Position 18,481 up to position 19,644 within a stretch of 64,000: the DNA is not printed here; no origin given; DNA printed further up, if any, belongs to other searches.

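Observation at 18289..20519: AT-richer two-gene nuclease cassette (GIY-YIG + R-x5-H protein) bracketed by inverted copies of a genome repeat: candidate undescribed defence/toxin module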

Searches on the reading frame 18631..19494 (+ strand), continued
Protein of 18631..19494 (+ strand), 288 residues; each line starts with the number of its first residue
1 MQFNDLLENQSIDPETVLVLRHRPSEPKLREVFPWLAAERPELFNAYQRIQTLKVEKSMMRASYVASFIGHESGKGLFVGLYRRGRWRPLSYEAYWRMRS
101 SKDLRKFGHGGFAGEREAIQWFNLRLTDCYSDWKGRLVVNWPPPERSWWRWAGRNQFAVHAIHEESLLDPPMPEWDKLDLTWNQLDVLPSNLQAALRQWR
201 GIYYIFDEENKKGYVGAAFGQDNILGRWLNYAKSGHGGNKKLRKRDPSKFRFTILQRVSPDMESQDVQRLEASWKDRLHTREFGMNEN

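Call 92: get_annotated_region(hit=H8, flank=4000)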
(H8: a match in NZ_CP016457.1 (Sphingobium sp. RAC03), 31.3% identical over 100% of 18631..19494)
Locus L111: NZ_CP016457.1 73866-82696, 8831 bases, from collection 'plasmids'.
description: Sphingobium sp. RAC03 plasmid pBSY17_2, complete sequence
organism: Sphingobium sp. RAC03 (NCBI taxid 1843368)
taxonomy: Bacteria; Pseudomonadota; Alphaproteobacteria; Sphingomonadales; Sphingomonadaceae; Sphingobium; Sphingobium sp. RAC03
host: -; source: Microbial isolate,Algal phycosphere; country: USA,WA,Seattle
typing (MOB-suite, as given by PLSDB): conjugative; relaxase MOBF; mating-pair formation MPF_F
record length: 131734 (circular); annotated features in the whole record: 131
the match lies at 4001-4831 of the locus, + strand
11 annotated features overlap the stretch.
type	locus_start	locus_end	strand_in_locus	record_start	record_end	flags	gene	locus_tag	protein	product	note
CDS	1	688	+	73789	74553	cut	-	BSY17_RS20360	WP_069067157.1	PP2C family serine/threonine-protein phosphatase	-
CDS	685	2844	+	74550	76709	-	-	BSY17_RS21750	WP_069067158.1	topoisomerase DNA-binding C4 zinc finger domain-containing protein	GO:0006265 - DNA topological change [Evidence IEA]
CDS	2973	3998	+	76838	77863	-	-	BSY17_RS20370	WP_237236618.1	tyrosine-type recombinase/integrase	GO:0015074 - DNA integration [Evidence IEA]; GO:0006310 - DNA recombination [Evidence IEA]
CDS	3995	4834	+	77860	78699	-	-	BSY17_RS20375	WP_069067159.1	GIY-YIG nuclease family protein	-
CDS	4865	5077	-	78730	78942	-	-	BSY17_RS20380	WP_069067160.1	hypothetical protein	-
CDS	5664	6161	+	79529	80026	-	-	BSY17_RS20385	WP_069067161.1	MucR family transcriptional regulator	-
CDS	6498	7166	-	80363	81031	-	-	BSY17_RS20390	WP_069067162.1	cation transporter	GO:0006812 - monoatomic cation transport [Evidence IEA]; GO:0055085 - transmembrane transport [Evidence IEA]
CDS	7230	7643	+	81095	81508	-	-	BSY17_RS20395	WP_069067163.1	helix-turn-helix domain-containing protein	-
CDS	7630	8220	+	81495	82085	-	-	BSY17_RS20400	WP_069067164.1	cation transporter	GO:0006812 - monoatomic cation transport [Evidence IEA]; GO:0055085 - transmembrane transport [Evidence IEA]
CDS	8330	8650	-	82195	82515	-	-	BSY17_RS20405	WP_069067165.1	hypothetical protein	-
CDS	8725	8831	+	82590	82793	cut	-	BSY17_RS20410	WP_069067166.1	hypothetical protein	-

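Call 93: search_solved_structures(query=window:18631-19494:+, max_evalue=1)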
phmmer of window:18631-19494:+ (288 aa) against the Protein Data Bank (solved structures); distinct sequences matched with E-value up to 1: 1.
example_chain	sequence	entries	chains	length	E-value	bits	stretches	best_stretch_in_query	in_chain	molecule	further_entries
7rgt_A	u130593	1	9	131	0.92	12.2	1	8-56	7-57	Repressor of competence, RNA Chaperone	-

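Call 94: search_protein_families(library=phrogs, proteins=[window:18631-19494:+], max_evalue=0.1)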
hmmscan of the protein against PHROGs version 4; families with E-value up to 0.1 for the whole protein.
window:18631-19494:+ (288 aa): 1 family
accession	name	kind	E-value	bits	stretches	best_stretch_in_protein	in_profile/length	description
phrog_26160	-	unknown function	9.1e-17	62.1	1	192-288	175-278/278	-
